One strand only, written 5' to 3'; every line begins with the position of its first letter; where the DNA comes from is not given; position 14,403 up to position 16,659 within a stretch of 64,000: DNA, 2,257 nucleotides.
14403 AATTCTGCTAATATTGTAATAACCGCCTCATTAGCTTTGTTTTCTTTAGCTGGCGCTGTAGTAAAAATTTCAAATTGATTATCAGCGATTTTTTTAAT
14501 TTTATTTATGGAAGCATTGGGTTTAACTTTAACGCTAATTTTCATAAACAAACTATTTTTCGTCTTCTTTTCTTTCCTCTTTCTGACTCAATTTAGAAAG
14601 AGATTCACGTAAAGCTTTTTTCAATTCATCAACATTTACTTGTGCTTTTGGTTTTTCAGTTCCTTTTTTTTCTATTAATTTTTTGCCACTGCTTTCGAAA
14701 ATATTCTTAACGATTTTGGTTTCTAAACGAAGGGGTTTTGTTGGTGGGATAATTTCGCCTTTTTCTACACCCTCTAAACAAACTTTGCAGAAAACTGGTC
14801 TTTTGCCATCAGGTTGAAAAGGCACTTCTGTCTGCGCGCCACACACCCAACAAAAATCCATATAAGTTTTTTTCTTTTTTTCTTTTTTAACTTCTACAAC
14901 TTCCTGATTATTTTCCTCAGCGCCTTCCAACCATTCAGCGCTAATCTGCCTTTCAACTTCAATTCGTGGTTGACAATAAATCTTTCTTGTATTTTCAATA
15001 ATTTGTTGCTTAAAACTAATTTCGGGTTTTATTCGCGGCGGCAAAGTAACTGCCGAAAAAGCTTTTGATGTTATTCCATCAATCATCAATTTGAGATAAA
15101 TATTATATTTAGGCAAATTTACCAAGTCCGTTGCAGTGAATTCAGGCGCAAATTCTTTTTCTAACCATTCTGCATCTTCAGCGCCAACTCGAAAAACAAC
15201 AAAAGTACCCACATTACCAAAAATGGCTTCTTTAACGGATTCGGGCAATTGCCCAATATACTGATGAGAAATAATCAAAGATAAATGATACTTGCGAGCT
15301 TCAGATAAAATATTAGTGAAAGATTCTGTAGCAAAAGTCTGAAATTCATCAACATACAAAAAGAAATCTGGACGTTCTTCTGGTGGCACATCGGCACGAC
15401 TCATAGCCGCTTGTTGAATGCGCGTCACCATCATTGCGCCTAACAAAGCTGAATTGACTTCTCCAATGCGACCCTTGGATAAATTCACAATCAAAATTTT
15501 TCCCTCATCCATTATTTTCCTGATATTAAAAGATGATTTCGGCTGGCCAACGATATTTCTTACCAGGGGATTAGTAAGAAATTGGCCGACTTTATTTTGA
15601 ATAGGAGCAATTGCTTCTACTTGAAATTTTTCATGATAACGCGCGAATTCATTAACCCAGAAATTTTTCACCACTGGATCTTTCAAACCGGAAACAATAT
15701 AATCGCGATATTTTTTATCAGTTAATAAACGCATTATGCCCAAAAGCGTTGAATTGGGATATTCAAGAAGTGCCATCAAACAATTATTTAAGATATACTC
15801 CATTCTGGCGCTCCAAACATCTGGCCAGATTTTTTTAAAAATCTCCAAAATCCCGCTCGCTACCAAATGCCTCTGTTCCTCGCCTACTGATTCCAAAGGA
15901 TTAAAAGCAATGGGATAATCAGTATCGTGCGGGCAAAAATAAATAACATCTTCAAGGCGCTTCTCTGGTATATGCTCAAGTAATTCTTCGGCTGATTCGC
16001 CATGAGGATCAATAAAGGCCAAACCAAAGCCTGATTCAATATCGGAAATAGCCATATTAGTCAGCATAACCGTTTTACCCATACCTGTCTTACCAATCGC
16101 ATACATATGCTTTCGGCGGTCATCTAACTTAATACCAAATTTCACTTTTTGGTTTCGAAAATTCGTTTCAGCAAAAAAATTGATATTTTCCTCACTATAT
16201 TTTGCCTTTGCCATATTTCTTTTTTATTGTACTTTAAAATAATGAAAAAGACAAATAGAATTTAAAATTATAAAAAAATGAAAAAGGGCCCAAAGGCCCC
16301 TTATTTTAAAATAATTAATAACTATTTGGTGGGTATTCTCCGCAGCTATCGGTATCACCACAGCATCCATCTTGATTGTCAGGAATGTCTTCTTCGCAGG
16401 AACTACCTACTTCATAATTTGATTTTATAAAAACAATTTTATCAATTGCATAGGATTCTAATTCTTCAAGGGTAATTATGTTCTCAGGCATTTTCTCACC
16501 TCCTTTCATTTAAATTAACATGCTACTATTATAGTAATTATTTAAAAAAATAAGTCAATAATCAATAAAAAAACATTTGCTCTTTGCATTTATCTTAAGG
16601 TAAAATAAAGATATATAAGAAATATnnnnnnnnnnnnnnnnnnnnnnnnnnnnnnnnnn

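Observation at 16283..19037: Compact putative RiPP locus: Cys/Asp-rich precursor-like peptide, HExxH protein and radical-SAM/SPASM maturase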

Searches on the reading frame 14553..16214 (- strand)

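Call 3: search_protein_families(library=pfam, proteins=[window:14553-16214:-], max_evalue=0.1)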
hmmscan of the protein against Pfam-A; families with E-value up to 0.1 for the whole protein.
window:14553-16214:- (553 aa): 6 families
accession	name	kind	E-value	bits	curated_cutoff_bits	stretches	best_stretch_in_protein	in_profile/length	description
PF23477.1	zf_Tbcl_2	-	4.9e-10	39.4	27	1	449-480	2-33/37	Probable treble clef zinc finger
PF10412.15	TrwB_AAD_bind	-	6.8e-09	35.5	20.5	1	31-353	12-321/387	Type IV secretion-system coupling protein DNA-binding domain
PF02534.20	T4SS-DNA_transf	-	3.6e-08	33.1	20.1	1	20-326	38-347/468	Type IV secretory system Conjugative DNA transfer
PF12696.13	TraG-D_C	-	0.0001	22.7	22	1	286-346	4-69/126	TraM recognition site of TraD and TraG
PF01935.23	DUF87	-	0.00034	21.2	23.2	1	21-255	9-211/220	Helicase HerA, central domain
PF13401.12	AAA_22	-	0.0033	18.2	27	0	33-82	4-54/130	AAA domain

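Call 4: search_protein_families(library=ncbifam, proteins=[window:14553-16214:-], max_evalue=0.1)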
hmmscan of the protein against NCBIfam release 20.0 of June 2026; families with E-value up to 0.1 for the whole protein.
window:14553-16214:- (553 aa): 10 families
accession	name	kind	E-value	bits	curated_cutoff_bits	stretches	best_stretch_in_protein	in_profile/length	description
TIGR04272.1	cxxc_cxxc_Mbark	domain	1.2e-10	40.9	36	1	449-481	2-34/37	CxxC-x17-CxxC domain-containing protein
NF045973.1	conju_CD1115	equivalog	9.7e-09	34.6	250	1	30-349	20-363/442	VirD4-like conjugal transfer protein, CD1115 family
TIGR03743.1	SXT_TraD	subfamily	1.3e-08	33.8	366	1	26-73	167-214/636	conjugative transfer system coupling protein TraD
NF053655.1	CedD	equivalog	1.2e-06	27.5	600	1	20-78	207-265/527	DNA-translocating ATPase CedD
TIGR03754.1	conj_TOL_TraD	equivalog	0.00059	18.5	647.55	1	25-74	171-220/643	type IV conjugative transfer system coupling protein TraD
TIGR03783.1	Bac_Flav_CT_G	subfamily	0.001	17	261.55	0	38-107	442-510/829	TraG family conjugative transposon ATPase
NF033849.1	ser_rich_anae_1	subfamily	0.0014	16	650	1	296-346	1047-1093/1163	serine-rich protein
NF041447.1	TrbC_conju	equivalog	0.0042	15.6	800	1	28-70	123-165/685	F-type conjugative transfer protein TrbC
NF042944.1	HerA_antiphage_2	equivalog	0.0087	14.9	850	0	297-347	453-500/576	anti-phage-associated helicase HerA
TIGR02237.1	recomb_radB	equivalog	0.054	13.3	172.4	0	41-94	19-75/210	DNA repair and recombination protein RadB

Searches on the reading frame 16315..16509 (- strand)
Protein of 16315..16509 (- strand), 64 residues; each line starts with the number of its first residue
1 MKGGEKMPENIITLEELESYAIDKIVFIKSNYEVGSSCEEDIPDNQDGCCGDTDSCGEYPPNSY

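Call 3: search_protein_families(library=pfam, proteins=[window:16315-16509:-], max_evalue=0.1)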
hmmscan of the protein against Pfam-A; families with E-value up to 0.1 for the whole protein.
window:16315-16509:- (64 aa): 0 families

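Call 4: search_protein_families(library=ncbifam, proteins=[window:16315-16509:-], max_evalue=0.1)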
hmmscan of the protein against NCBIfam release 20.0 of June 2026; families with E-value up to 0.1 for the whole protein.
window:16315-16509:- (64 aa): 0 families

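Call 6: find_homologous_proteins(query=window:16315-16509:-, max_evalue=10)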
Query window:16315-16509:- (64 aa): 1 proteins with E <= 10 among 1 candidates.
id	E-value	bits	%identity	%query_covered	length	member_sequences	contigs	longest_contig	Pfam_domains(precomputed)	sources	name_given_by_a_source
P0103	1.0e-36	141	100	100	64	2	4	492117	-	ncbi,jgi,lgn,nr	ncbi:MAG: hypothetical protein N2692_00135 [Patescibacteria group bacterium]|jgi:hypothetical protei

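Call 27: search_protein_families(library=ncbifam, proteins=[window:16318-16491:-], max_evalue=1)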
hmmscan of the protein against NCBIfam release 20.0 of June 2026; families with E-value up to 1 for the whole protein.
seq(58 aa): 0 families
